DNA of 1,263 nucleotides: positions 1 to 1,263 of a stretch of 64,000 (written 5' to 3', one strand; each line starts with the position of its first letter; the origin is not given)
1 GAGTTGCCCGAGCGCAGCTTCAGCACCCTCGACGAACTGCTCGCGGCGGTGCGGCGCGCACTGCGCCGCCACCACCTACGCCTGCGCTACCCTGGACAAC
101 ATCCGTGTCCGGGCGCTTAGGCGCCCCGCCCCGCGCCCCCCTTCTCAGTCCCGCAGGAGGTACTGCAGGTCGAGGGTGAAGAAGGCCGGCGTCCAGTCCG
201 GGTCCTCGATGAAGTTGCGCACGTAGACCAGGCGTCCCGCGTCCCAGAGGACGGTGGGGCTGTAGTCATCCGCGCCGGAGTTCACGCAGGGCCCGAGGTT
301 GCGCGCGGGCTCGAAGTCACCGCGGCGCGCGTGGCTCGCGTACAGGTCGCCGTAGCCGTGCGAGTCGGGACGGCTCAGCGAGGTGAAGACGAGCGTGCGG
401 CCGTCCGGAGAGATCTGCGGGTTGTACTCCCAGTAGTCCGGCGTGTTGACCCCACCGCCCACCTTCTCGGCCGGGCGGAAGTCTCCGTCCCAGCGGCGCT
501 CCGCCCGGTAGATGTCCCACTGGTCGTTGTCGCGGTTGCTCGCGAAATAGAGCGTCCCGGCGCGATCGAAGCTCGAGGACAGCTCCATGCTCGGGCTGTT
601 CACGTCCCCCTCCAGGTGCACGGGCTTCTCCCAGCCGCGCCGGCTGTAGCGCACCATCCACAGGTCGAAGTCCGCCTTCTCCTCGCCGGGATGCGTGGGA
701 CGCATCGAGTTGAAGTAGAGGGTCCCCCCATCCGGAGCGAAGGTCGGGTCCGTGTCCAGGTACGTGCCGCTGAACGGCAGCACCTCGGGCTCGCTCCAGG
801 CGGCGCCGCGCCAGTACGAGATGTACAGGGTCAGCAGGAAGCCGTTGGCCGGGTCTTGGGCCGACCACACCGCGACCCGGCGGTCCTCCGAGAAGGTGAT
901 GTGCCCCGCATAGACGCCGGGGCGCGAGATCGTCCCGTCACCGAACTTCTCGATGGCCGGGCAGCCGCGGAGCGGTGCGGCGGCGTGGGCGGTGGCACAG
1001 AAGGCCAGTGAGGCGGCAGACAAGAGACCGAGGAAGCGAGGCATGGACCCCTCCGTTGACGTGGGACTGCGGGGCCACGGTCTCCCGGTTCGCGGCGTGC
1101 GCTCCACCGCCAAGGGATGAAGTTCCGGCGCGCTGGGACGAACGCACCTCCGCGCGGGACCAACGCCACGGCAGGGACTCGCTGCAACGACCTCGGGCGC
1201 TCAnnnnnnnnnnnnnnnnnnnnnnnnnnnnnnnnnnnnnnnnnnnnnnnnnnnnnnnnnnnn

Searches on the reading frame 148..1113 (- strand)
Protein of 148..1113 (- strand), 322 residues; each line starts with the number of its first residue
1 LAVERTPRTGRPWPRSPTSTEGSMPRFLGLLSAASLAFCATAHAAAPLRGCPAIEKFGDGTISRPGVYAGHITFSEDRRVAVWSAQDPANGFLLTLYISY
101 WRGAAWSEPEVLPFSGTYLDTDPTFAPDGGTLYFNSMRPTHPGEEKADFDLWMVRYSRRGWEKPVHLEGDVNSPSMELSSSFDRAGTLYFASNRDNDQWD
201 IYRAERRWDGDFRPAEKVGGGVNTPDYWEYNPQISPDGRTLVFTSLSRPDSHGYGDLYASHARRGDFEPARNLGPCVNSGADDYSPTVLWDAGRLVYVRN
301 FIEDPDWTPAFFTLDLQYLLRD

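Call 8: search_protein_families(library=pfam, proteins=[window:148-1113:-])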
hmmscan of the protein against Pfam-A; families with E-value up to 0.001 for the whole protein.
window:148-1113:- (322 aa): 1 family
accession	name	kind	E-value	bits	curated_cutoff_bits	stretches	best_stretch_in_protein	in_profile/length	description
PF07676.18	PD40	-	3.3e-15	56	20.9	1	115-146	6-31/38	WD40-like Beta Propeller Repeat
